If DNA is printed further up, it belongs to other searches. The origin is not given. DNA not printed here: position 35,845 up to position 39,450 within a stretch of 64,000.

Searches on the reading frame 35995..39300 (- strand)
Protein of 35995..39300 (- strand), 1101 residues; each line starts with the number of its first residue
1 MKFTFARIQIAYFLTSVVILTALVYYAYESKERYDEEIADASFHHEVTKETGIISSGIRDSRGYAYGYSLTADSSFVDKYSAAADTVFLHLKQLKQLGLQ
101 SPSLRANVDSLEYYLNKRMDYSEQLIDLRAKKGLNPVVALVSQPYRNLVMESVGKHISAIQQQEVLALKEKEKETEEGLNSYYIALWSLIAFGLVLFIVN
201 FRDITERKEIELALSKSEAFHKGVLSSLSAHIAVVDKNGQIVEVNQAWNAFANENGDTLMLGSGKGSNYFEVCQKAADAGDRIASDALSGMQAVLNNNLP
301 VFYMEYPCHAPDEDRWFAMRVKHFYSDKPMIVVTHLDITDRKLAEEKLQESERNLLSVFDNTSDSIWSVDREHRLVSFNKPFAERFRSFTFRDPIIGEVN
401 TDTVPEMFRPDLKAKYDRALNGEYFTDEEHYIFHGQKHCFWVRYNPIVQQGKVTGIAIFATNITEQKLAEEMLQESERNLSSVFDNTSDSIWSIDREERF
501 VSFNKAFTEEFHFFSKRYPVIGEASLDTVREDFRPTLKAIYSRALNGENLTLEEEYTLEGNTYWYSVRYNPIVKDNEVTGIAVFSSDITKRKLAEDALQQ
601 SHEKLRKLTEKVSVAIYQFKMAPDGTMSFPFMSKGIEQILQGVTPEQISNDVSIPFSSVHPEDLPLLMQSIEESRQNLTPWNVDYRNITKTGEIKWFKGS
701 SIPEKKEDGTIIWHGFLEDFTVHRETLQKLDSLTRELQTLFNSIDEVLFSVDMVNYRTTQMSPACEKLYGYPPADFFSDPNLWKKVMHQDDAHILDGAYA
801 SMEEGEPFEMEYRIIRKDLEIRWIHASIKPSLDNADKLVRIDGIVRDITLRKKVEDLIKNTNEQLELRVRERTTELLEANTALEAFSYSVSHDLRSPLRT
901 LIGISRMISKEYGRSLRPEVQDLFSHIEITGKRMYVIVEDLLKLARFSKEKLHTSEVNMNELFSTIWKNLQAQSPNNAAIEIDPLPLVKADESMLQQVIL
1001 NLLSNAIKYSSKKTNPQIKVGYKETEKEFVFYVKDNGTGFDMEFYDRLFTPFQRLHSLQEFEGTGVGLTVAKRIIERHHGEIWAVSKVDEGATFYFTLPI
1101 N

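Call 11: search_protein_families(library=pfam, proteins=[window:35995-39300:-])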
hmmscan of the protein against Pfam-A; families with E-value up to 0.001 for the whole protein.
window:35995-39300:- (1101 aa): 8 families
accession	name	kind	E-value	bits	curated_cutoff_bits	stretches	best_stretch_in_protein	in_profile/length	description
PF08447.18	PAS_3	-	4.8e-36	123.3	25.6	2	760-845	3-89/89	PAS fold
PF08448.16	PAS_4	-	1.1e-26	93.7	23.1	2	484-592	1-109/110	PAS fold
PF02518.31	HATPase_c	-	1.9e-26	93.1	26.4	1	991-1100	2-109/111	Histidine kinase-, DNA gyrase B-, and HSP90-like ATPase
PF13426.13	PAS_9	-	4.4e-23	82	27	1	752-849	7-102/103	PAS domain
PF00989.32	PAS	-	4.1e-16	59.4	22.6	1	736-848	2-113/113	PAS fold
PF13188.13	PAS_8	-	1.3e-14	53.9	21.8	0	480-518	3-36/65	PAS domain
PF05227.19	CHASE3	-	4.5e-13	49.7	28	1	45-173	9-137/138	CHASE3 domain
PF00512.31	HisKA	-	1.6e-09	38.1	26.9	1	883-947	2-63/66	His Kinase A (phospho-acceptor) domain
